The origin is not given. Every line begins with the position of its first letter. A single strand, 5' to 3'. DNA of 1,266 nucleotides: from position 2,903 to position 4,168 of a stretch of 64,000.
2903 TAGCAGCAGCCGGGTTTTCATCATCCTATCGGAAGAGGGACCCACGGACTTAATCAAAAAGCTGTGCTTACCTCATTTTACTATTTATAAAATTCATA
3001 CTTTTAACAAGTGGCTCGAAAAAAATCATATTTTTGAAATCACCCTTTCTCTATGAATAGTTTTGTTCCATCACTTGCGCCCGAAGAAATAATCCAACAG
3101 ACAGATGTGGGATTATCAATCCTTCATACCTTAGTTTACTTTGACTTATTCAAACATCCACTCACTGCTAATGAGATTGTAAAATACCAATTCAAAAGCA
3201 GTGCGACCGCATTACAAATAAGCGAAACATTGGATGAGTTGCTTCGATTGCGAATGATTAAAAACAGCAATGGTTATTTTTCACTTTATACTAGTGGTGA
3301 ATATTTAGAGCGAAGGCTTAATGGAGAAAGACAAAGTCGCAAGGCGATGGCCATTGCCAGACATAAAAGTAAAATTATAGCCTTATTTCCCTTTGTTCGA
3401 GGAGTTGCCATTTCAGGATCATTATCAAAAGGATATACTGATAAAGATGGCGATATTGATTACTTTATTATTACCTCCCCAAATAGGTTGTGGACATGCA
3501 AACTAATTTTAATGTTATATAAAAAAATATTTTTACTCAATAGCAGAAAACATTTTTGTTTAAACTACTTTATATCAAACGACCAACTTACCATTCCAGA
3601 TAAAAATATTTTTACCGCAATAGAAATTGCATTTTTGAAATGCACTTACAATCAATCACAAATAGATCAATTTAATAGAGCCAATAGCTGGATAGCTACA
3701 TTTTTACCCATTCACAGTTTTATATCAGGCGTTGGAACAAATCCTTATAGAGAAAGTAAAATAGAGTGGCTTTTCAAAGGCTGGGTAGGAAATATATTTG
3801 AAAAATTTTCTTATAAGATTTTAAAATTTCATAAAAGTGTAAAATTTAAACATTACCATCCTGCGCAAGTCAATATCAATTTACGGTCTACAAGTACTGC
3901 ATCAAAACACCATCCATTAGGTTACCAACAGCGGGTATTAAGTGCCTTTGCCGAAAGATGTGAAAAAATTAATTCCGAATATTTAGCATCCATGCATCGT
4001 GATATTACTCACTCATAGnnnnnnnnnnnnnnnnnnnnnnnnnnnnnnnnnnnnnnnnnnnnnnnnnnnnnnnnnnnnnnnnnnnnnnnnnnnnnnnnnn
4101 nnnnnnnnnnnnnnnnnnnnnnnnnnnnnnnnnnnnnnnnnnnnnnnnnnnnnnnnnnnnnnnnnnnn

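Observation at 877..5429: Translationally coupled cassette: class B radical SAM - NPPY methyltransferase - nucleotidyltransferase - class B radical SAM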

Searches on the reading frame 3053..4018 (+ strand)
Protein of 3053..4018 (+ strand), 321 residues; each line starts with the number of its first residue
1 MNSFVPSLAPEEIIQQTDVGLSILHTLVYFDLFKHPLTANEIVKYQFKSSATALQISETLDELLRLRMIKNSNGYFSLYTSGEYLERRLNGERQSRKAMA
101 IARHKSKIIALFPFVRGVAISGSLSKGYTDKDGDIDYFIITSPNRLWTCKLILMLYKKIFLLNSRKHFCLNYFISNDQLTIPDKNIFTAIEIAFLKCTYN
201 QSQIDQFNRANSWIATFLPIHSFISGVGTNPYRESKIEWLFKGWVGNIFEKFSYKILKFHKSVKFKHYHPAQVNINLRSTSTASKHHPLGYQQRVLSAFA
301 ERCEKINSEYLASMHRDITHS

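Call 3: search_protein_families(library=pfam, proteins=[window:3053-4018:+], max_evalue=0.01)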
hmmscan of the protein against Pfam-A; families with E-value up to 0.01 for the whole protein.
window:3053-4018:+ (321 aa): 1 family
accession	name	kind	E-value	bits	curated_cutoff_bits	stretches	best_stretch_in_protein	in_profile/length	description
PF01909.29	NTP_transf_2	-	0.0042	17.9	21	1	104-145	4-46/93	Nucleotidyltransferase domain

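Call 4: search_protein_families(library=ncbifam, proteins=[window:3053-4018:+], max_evalue=0.01)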
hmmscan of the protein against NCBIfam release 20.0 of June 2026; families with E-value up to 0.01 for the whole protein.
window:3053-4018:+ (321 aa): 0 families

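Call 5: find_homologous_proteins(query=window:3053-4018:+)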
Query window:3053-4018:+ (321 aa): 1528 proteins with E <= 0.001 among 2292 candidates; the best 120 are listed.
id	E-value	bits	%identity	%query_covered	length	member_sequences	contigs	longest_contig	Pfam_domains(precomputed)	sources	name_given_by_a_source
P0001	7.6e-214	727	100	100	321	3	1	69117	-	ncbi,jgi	ncbi:MAG: hypothetical protein RIQ89_846 [Bacteroidota bacterium]|jgi:hypothetical protein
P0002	3.3e-75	271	44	93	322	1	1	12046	-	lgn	-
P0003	4.4e-75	271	44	95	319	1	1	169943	-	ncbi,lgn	-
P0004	1.2e-74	270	47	93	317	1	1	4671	-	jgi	jgi:hypothetical protein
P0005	1.1e-72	263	44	90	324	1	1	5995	-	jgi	jgi:hypothetical protein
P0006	3.8e-72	261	42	97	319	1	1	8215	-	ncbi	-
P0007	7.7e-71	257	41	97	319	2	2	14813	-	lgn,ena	-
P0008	1.1e-70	256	42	98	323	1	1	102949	-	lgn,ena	-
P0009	3.0e-70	255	43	93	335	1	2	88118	-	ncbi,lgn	-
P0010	4.3e-70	255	41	98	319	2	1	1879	-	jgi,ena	-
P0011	4.6e-70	254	44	92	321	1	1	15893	-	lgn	-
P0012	5.6e-70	254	44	91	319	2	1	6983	-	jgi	jgi:hypothetical protein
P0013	5.6e-70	254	42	93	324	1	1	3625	-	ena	-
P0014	7.0e-70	254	41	97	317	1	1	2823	-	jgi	jgi:hypothetical protein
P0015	8.9e-70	254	46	88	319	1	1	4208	-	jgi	jgi:hypothetical protein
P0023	1.1e-68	250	44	90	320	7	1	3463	PF01909.30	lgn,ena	-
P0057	1.3e-65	240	43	93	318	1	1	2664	PF01909.30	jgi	jgi:hypothetical protein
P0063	2.5e-65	239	41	91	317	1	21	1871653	-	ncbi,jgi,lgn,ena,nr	ncbi:MAG: nucleotidyltransferase domain-containing protein [Bacteroidetes bacterium]|jgi:hypothetica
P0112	5.8e-63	231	44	88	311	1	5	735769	-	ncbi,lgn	-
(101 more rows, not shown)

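Call 7: find_encoding_contigs(protein=P0063, flank=8000, max_places=3)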
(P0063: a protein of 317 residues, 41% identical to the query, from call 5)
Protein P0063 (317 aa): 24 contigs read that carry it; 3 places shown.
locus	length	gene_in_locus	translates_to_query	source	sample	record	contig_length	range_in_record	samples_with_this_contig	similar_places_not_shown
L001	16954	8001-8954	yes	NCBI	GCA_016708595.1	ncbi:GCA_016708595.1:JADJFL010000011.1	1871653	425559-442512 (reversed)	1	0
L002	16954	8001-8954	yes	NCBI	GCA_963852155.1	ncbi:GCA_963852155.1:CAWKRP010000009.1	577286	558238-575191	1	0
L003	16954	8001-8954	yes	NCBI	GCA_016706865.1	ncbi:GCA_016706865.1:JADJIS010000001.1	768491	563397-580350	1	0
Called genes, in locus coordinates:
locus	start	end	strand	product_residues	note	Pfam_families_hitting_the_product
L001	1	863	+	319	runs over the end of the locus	PF03372:Exo_endo_phos, PF23226:Exo_endo_phos_PGAP2IP (weak)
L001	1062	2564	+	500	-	PF01406:tRNA-synt_1e, PF09334:tRNA-synt_1g (weak), PF09190:DALR_2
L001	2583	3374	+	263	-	PF01209:Ubie_methyltran (weak), PF05175:MTS, PF13489:Methyltransf_23, PF06325:PrmA (weak), PF13847:Methyltransf_31, PF08241:Methyltransf_11 (weak), PF08242:Methyltransf_12, PF13649:Methyltransf_25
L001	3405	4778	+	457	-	PF02310:B12-binding, PF04055:Radical_SAM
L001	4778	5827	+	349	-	PF00534:Glycos_transf_1, PF13692:Glyco_trans_1_4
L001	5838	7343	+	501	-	PF02310:B12-binding (weak), PF04055:Radical_SAM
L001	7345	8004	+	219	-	PF06325:PrmA (weak), PF05175:MTS, PF10294:Methyltransf_16 (weak), PF03602:Cons_hypoth95 (weak), PF13847:Methyltransf_31 (weak), PF13649:Methyltransf_25 (weak)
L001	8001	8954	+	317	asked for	-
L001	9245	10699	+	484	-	PF04055:Radical_SAM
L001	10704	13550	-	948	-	PF26766:Choice_anch_L, PF13585:CHU_C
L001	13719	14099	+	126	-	PF01042:Ribonuc_L-PSP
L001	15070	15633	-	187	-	PF13628:DUF4142, PF03713:DUF305 (weak)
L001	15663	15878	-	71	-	-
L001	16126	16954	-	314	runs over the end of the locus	-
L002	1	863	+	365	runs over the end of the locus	PF28535:DUF8431, PF03372:Exo_endo_phos, PF23226:Exo_endo_phos_PGAP2IP (weak)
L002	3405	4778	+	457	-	PF02310:B12-binding, PF04055:Radical_SAM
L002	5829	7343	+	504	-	PF02310:B12-binding (weak), PF04055:Radical_SAM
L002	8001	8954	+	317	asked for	-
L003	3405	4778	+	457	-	PF02310:B12-binding, PF04055:Radical_SAM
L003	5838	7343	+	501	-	PF02310:B12-binding (weak), PF04055:Radical_SAM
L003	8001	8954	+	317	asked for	-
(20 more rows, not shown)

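Call 8: find_encoding_contigs(protein=P0112, flank=8000, max_places=3)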
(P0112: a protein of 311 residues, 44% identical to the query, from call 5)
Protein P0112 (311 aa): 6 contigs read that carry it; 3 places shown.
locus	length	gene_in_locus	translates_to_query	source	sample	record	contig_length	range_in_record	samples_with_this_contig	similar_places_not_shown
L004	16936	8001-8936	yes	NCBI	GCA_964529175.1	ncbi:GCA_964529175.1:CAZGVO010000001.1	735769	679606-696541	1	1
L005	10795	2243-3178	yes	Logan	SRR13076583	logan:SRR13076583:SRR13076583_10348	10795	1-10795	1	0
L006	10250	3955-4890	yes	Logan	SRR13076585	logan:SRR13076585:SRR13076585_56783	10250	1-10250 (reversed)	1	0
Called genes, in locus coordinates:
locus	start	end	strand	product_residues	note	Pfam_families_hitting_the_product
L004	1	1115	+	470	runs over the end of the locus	-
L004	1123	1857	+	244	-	PF13578:Methyltransf_24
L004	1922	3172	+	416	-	-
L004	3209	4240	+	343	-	PF00534:Glycos_transf_1, PF13692:Glyco_trans_1_4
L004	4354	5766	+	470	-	PF02310:B12-binding, PF04055:Radical_SAM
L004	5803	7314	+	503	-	PF02310:B12-binding, PF04055:Radical_SAM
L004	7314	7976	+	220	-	PF10294:Methyltransf_16 (faint), PF05175:MTS, PF03602:Cons_hypoth95, PF13847:Methyltransf_31, PF08241:Methyltransf_11 (faint), PF13649:Methyltransf_25 (weak)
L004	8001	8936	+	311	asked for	-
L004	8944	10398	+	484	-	PF04055:Radical_SAM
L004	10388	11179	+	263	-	PF01209:Ubie_methyltran, PF05958:tRNA_U5-meth_tr (weak), PF05724:TPMT (weak), PF13489:Methyltransf_23 (weak), PF13847:Methyltransf_31, PF08241:Methyltransf_11, PF08242:Methyltransf_12, PF13649:Methyltransf_25, +1 more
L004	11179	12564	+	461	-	PF02310:B12-binding, PF04055:Radical_SAM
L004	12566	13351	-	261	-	-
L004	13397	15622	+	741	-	PF00082:Peptidase_S8, PF18962:Por_Secre_tail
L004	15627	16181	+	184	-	-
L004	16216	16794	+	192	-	-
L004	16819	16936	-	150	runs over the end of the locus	PF06127:Mpo1-like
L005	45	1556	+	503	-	PF02310:B12-binding, PF04055:Radical_SAM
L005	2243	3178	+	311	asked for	-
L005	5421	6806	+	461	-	PF02310:B12-binding, PF04055:Radical_SAM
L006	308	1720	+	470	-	PF02310:B12-binding, PF04055:Radical_SAM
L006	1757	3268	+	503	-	PF02310:B12-binding, PF04055:Radical_SAM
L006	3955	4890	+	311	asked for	-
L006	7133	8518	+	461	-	PF02310:B12-binding, PF04055:Radical_SAM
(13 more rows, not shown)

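Call 14: find_related_loci(query=A1, collection=genome_contigs, flank=10000)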
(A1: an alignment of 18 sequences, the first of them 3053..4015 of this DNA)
Query A1 (321 aa) in genome_contigs; peptide patterns used: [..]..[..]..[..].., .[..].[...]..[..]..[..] (x = any residue, [..] = any of these).
600 stretches matched a pattern (row limit reached: there are more); 541 encode a relative of the query (tblastn E <= 1e-3); the best 80 are kept; 80 distinct loci.
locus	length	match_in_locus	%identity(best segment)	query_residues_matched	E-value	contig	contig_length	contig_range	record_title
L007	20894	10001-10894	41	17-310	5e-73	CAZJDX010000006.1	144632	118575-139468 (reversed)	MAG TPA_asm: uncultured Flavobacteriales bacterium isolate SRP239054_co1_88 genome assembly, contig: NODE_60_length_1446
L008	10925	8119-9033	40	19-321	1e-72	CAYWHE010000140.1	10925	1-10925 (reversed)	MAG TPA_asm: uncultured Flavobacteriaceae bacterium isolate SRP173033_co1_221 genome assembly, contig: NODE_13733_length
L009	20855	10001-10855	42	22-302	3e-70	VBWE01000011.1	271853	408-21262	MAG: Bacteroidetes bacterium isolate X1_MaxBin.021 scaffold_164, whole genome shotgun sequence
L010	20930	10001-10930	42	9-310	2e-69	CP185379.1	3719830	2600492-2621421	MAG: Candidatus Pollutiaquabacter aromativorans isolate NLOS2-E-001 chromosome, complete genome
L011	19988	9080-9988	39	8-306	1e-69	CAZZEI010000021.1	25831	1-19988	MAG TPA_asm: uncultured Flavobacteriaceae bacterium isolate binchicken_co186_310 genome assembly, contig: NODE_2106_leng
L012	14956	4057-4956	41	1-296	1e-69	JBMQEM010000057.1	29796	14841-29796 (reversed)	MAG: Bacteroidota bacterium isolate LOS_Bin005 NODE_1797_length_29796_cov_9.965469, whole genome shotgun sequence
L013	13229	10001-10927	40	8-310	2e-69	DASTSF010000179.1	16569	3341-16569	MAG TPA_asm: Bacteroidia bacterium isolate SMAG_U2273 k141_53904, whole genome shotgun sequence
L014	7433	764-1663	42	21-319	2e-69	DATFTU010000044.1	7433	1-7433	MAG TPA_asm: Bacteroidia bacterium isolate SMAG_U9419 k141_503909, whole genome shotgun sequence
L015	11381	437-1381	37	10-320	2e-68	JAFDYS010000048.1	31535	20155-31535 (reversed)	MAG: Bacteroidetes bacterium isolate SZAS-60 BACT-AMP-14__48__length-31535, whole genome shotgun sequence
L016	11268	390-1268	40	22-315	5e-68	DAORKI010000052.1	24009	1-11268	MAG TPA_asm: Bacteroidia bacterium isolate AMR_MDS_5529 NODE_499_length_24009_cov_11.709819, whole genome shotgun sequen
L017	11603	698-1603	40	22-319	9e-68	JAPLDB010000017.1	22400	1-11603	MAG: Bacteroidetes bacterium isolate LacPavin_0818_WC50_MAG_42_11 LacPavin_0818_WC50_scaffold_464816, whole genome shotg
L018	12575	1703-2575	41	17-304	1e-67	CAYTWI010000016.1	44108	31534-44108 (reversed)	MAG TPA_asm: uncultured Bifidobacterium sp. isolate binchicken_co214_22 genome assembly, contig: NODE_616_length_44108_c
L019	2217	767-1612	42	23-302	6e-69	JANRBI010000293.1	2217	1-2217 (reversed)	MAG: Salibacteraceae bacterium isolate MAG_213 P22051_109_S31_metaspades_90947_2217_cov_11, whole genome shotgun sequenc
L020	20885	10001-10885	40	19-309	4e-67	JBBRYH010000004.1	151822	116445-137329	MAG: Bacteroidia bacterium isolate La5_metabat2.035 La5_metabat2.035_K_2431906_L_151822_cov_15.6548, whole genome shotgu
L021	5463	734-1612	41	17-302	5e-67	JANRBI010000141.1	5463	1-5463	MAG: Salibacteraceae bacterium isolate MAG_213 P22051_109_S31_metaspades_25700_5463_cov_10, whole genome shotgun sequenc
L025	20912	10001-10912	37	8-315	9e-66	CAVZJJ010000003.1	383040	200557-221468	MAG: uncultured Bacteroidetes bacterium isolate MFD04716.bin.2.246 genome assembly, contig: contig_9776, whole genome sh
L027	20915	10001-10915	38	21-321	2e-65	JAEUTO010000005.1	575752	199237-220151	MAG: Bacteroidia bacterium isolate new MAG-331 k141_4059830, whole genome shotgun sequence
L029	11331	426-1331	37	17-314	5e-65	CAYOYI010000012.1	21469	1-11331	MAG TPA_asm: uncultured Chitinophagaceae bacterium isolate SRP237561_co1_268 genome assembly, contig: NODE_3952_length_2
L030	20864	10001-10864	41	21-306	3e-65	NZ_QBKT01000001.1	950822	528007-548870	Kordia periserrulae strain DSM 25731 Ga0183443_101, whole genome shotgun sequence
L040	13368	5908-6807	37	19-314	6e-64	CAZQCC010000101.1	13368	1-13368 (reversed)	MAG TPA_asm: uncultured Ignavibacterium sp. isolate binchicken_co269_87 genome assembly, contig: NODE_4478_length_13368_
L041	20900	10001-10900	38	12-306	6e-64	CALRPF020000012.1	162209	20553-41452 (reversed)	MAG: Chitinophaga pinensis isolate JJ-KV8A6-267-2-mx-bin613 genome assembly, contig: JJ-KV8A6-267-C13, whole genome shot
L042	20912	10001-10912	39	8-310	6e-64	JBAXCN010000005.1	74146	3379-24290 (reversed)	MAG: Bacteroidota bacterium isolate ELA194 MAG194_5, whole genome shotgun sequence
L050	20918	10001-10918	38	13-320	2e-63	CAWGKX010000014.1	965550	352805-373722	MAG: uncultured Bacteroidales bacterium isolate MFD01872.bin.2.78 genome assembly, contig: contig_43529, whole genome sh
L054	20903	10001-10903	37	19-315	9e-63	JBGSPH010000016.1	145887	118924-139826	MAG: Ignavibacteriaceae bacterium isolate JTS-AC3 k141_2654840, whole genome shotgun sequence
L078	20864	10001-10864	41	21-306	4e-61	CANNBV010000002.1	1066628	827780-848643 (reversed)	uncultured Flavobacteriaceae bacterium isolate 4-544.fasta genome assembly, contig: NODE_2, whole genome shotgun sequenc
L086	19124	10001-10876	37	21-310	5e-60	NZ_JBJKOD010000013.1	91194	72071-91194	Winogradskyella sp. 4-2091 NODE_13_length_91194_cov_209.236542, whole genome shotgun sequence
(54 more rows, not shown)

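Call 18: predict_structure(alignment_id=A1)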
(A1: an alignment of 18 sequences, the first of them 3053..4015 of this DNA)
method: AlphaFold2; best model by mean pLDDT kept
length: 321 residues; sequences in the alignment: 18
mean_pLDDT: 82.5   pTM: 0.81
mean pLDDT of the five models: 82.5, 81.2, 81.1, 80.1, 76.8
residues with pLDDT >= 90: 131; 70-90: 138; 50-70: 41; < 50: 11
segments of 3 or more residues with pLDDT < 50: 1-9
pLDDT, mean of each block of 10 residues (from residue 1): 43 70 92 92 82 91 92 90 90 93 90 92 91 88 91 82 59 87 88 90 91 86 64 77 89 88 79 71 72 89 86 60 38
secondary structure, 60 per line:
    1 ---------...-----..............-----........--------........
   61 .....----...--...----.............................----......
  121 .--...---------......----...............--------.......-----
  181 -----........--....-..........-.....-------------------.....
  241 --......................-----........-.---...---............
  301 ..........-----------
elements in order: H18-31 H39-44 H53-65 E70-72 E75-77 H82-110 E115-121 E136-141 H146-160 E169-175 H186-193 E196-199 H201-210 H212-216 H236-240 H243-264 H270-277 E283-285 H289-310

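Call 22: fold_search(model_id=the predicted structure, library=pdb)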
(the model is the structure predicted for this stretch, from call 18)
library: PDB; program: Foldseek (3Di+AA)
matches with E <= 10: 979; with E <= 0.001: 0
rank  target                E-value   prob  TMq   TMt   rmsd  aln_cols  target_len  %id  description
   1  1stz_B                1.0e-02  0.99  0.18  0.19  11.8       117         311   13  Crystal structure of a hypothetical protein at 2.2 A resolution (released 2004-08-24)
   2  7ae9_H                1.0e-02  0.97  0.23  0.46  14.1       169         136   14  Crystal structure of mono-AMPylated HEPN(R46E) toxin in complex with MNT antitoxin (released 2020-12-30)
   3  7ae9_G                1.4e-02  0.95  0.23  0.44  14.4       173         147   14  Crystal structure of mono-AMPylated HEPN(R46E) toxin in complex with MNT antitoxin (released 2020-12-30)
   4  5h1a_C                2.8e-02  0.91  0.16  0.21  10.0       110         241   13  Crystal structure of an IclR homolog from Microbacterium sp. strain HM58-2 (released 2017-01-18)
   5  2g7u_C                3.0e-02  0.92  0.16  0.20  11.6       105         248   16  2.3 A structure of putative catechol degradative operon regulator from Rhodococcus sp. RHA1 (released 2006-04-04)
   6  6xz0                  3.1e-02  0.63  0.23  0.29  15.2       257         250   14  Crystal structure of spectinomycin adenyltransferase AAD(9) from Enterococcus faecialis with spectinomycin (released 2020-04-15)
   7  7ae9_F                3.7e-02  0.82  0.22  0.42  14.4       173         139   14  Crystal structure of mono-AMPylated HEPN(R46E) toxin in complex with MNT antitoxin (released 2020-12-30)
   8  1stz_A                3.7e-02  0.21  0.19  0.19  25.1       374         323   12  Crystal structure of a hypothetical protein at 2.2 A resolution (released 2004-08-24)
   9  5h1a_A                3.9e-02  0.90  0.17  0.22   9.9       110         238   13  Crystal structure of an IclR homolog from Microbacterium sp. strain HM58-2 (released 2017-01-18)
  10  7dqb_A                4.1e-02  0.90  0.17  0.21  10.4       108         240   13  Crystal structure of an IclR homolog complexed with 4-hydroxybenzoate from Microbacterium hydrocarbonoxydans in P21212 (released 2021-05-05)
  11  5h1a_B                4.4e-02  0.90  0.17  0.21  10.2       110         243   13  Crystal structure of an IclR homolog from Microbacterium sp. strain HM58-2 (released 2017-01-18)
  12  5luh_A                4.9e-02  0.85  0.23  0.26   8.2       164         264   12  AadA E87Q in complex with ATP, calcium and streptomycin (released 2018-01-17)
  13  5y6i_A                5.2e-02  0.85  0.16  0.20  12.0       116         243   17  Crystal structure of Pseudomonas aeruginosa HmgR (released 2018-08-15)
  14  7bxo_E                5.5e-02  0.90  0.22  0.48   5.0       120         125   14  Crystal structure of the toxin-antitoxin with AMP-PNP (released 2020-09-30)
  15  5g4a_B                6.1e-02  0.84  0.23  0.27   8.1       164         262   12  AadA in complex with ATP and magnesium (released 2017-11-29)
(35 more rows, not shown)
